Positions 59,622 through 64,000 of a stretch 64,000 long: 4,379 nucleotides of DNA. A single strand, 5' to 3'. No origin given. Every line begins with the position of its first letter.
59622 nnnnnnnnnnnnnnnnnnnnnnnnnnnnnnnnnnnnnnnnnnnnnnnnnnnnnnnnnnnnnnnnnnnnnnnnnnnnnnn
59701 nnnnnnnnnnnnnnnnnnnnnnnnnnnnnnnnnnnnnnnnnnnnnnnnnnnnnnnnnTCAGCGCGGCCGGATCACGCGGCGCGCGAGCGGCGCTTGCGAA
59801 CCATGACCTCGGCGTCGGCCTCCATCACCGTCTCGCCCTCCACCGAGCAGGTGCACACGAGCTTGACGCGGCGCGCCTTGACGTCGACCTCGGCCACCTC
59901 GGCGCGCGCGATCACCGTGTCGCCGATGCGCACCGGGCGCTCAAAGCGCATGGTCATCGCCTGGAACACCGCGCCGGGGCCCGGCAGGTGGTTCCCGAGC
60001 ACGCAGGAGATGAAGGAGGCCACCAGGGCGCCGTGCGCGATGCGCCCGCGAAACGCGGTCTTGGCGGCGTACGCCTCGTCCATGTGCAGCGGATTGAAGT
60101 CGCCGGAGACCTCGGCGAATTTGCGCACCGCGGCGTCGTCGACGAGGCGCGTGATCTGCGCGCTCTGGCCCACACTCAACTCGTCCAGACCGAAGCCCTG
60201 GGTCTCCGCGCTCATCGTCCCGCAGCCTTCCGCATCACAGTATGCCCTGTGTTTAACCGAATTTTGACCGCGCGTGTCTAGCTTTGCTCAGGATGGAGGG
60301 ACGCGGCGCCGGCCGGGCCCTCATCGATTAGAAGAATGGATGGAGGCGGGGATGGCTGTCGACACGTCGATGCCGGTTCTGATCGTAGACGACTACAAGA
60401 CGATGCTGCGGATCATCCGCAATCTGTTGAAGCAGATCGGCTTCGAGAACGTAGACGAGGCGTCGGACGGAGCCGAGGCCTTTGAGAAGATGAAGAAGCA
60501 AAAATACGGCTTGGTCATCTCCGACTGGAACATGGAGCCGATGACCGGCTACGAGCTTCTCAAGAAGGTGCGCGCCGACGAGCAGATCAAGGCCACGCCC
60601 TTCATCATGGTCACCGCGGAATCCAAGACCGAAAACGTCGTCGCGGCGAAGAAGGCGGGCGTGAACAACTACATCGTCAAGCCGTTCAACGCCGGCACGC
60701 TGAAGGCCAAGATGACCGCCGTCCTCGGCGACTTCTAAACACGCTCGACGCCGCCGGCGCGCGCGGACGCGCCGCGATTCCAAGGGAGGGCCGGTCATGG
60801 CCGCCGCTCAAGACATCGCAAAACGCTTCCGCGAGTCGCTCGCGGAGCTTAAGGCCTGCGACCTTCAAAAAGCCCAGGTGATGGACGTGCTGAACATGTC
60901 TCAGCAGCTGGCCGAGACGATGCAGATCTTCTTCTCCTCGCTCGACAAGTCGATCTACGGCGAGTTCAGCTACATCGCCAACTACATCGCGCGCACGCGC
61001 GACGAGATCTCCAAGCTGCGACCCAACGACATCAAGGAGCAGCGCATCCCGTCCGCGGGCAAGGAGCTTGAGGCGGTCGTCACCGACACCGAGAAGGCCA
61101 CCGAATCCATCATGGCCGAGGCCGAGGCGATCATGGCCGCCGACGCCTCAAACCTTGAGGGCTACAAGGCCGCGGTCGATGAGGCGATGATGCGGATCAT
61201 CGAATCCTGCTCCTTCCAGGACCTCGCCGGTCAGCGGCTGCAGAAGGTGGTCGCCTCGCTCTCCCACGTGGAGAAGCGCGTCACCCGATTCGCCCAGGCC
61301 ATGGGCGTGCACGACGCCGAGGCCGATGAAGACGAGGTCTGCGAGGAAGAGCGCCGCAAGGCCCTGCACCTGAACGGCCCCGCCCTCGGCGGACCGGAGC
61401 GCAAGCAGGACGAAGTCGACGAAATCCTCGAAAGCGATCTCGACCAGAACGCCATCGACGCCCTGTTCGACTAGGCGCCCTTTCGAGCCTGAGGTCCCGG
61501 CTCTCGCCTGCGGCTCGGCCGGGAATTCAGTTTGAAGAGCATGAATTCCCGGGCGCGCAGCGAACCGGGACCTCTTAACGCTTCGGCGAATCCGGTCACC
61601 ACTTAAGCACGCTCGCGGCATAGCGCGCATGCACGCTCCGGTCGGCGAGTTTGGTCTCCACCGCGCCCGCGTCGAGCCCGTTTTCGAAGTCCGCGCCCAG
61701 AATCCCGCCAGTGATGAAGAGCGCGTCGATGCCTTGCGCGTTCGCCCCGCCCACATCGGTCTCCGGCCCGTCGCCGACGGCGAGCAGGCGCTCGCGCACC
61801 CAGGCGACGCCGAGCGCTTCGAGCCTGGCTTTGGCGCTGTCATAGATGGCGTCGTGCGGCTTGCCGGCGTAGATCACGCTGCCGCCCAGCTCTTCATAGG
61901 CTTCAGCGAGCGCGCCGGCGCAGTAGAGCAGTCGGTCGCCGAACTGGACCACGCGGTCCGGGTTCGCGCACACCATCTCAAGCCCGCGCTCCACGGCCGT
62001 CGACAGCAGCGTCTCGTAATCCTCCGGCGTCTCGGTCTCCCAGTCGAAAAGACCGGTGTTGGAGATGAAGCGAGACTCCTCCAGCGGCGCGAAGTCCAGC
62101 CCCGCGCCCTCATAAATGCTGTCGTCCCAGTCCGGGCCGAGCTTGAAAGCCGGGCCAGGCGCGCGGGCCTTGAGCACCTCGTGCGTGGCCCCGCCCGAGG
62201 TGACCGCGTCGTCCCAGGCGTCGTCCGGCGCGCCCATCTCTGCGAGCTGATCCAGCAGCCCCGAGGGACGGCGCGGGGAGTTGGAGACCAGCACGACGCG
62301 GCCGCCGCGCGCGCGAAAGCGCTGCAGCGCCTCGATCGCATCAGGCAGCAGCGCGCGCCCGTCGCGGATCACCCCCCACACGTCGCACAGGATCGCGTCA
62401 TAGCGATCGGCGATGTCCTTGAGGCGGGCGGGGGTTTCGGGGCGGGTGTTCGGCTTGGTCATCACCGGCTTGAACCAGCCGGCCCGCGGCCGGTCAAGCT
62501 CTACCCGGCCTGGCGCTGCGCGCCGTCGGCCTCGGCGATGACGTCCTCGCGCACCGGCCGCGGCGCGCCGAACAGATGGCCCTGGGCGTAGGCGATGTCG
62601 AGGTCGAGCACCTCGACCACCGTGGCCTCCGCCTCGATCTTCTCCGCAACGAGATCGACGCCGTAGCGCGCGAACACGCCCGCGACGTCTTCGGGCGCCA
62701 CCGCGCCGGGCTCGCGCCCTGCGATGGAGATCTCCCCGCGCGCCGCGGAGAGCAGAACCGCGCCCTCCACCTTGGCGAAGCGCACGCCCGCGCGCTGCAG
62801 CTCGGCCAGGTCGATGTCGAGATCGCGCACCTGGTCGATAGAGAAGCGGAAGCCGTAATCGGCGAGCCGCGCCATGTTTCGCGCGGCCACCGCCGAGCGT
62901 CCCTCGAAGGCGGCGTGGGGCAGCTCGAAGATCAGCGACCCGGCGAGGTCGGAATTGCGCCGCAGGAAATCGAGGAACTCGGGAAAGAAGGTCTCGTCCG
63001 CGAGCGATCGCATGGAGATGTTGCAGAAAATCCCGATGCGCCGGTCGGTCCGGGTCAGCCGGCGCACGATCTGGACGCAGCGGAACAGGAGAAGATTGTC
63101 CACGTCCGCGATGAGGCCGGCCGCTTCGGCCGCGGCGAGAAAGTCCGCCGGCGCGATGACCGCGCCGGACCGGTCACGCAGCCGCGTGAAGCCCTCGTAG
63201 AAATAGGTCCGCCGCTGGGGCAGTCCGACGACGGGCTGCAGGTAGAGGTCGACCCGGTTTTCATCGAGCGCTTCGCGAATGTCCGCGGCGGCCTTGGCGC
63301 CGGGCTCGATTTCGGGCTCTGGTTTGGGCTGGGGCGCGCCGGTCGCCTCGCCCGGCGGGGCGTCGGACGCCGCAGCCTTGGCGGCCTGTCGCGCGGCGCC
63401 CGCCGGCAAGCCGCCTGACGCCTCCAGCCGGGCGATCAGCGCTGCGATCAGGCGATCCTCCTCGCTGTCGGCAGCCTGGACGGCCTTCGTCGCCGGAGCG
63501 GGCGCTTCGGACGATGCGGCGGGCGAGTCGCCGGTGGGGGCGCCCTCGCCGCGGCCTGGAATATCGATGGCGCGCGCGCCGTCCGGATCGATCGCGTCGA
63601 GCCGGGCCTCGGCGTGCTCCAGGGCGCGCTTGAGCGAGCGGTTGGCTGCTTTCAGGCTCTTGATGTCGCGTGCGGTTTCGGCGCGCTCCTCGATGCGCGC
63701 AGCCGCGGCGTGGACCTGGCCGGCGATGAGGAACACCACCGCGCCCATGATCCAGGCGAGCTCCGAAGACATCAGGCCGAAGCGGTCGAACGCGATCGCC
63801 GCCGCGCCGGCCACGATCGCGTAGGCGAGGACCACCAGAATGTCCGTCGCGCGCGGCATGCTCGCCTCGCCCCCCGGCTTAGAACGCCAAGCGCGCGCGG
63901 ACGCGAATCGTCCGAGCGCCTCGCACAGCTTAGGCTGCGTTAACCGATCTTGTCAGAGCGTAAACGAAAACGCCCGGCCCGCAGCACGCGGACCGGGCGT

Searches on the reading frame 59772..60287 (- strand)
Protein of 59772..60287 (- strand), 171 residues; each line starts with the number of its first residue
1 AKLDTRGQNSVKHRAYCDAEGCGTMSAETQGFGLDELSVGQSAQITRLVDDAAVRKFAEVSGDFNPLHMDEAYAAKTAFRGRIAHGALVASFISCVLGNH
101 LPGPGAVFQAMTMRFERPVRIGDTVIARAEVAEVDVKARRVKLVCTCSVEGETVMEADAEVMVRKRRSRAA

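Call 17: search_protein_families(library=pfam, proteins=[window:59772-60287:-], max_evalue=0.001)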
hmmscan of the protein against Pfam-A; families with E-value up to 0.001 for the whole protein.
window:59772-60287:- (171 aa): 3 families
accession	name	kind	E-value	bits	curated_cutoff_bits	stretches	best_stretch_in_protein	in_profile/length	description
PF01575.25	MaoC_dehydratas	-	1.7e-23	83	27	1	45-144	14-114/123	MaoC like domain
PF13452.11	FAS1_DH_region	-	3.7e-11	43.7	22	1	42-162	7-130/132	FAS1-like, dehydratase domain region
PF03061.28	4HBT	-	7.9e-05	23.3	20.6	1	97-134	21-59/79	Thioesterase superfamily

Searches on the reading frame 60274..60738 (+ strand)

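Call 45: search_protein_families(library=pfam, proteins=[window:60274-60738:+], max_evalue=0.001)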
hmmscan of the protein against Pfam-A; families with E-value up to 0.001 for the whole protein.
window:60274-60738:+ (154 aa): 1 family
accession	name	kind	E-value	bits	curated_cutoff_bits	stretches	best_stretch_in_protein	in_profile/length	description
PF00072.30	Response_reg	-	7.4e-30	103.8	30.2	1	35-146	1-109/111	Response regulator receiver domain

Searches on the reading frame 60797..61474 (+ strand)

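Call 45: search_protein_families(library=pfam, proteins=[window:60797-61474:+], max_evalue=0.001)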
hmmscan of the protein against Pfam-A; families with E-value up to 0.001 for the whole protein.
window:60797-61474:+ (225 aa): 1 family
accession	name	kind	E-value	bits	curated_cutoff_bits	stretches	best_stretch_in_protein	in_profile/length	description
PF04344.18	CheZ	-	2.8e-11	44.1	30.7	1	123-213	110-200/203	Chemotaxis phosphatase, CheZ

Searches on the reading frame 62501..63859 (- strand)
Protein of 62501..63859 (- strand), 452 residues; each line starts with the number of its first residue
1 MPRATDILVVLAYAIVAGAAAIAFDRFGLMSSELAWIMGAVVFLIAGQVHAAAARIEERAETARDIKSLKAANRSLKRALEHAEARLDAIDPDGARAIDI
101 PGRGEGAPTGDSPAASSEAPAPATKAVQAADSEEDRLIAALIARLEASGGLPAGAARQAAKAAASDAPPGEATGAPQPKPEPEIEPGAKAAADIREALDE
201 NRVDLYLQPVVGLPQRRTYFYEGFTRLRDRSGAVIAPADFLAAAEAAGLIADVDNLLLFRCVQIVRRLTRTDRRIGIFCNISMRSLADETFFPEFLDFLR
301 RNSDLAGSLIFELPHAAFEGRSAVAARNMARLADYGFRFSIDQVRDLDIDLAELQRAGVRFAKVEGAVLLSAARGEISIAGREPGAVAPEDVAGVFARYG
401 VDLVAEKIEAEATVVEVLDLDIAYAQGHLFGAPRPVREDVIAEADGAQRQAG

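Call 45: search_protein_families(library=pfam, proteins=[window:62501-63859:-], max_evalue=0.001)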
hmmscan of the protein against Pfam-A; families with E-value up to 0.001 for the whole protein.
window:62501-63859:- (452 aa): 1 family
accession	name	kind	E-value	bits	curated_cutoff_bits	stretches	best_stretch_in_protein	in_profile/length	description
PF00563.25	EAL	-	1.1e-36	126.9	31.3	1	192-433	2-236/236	EAL domain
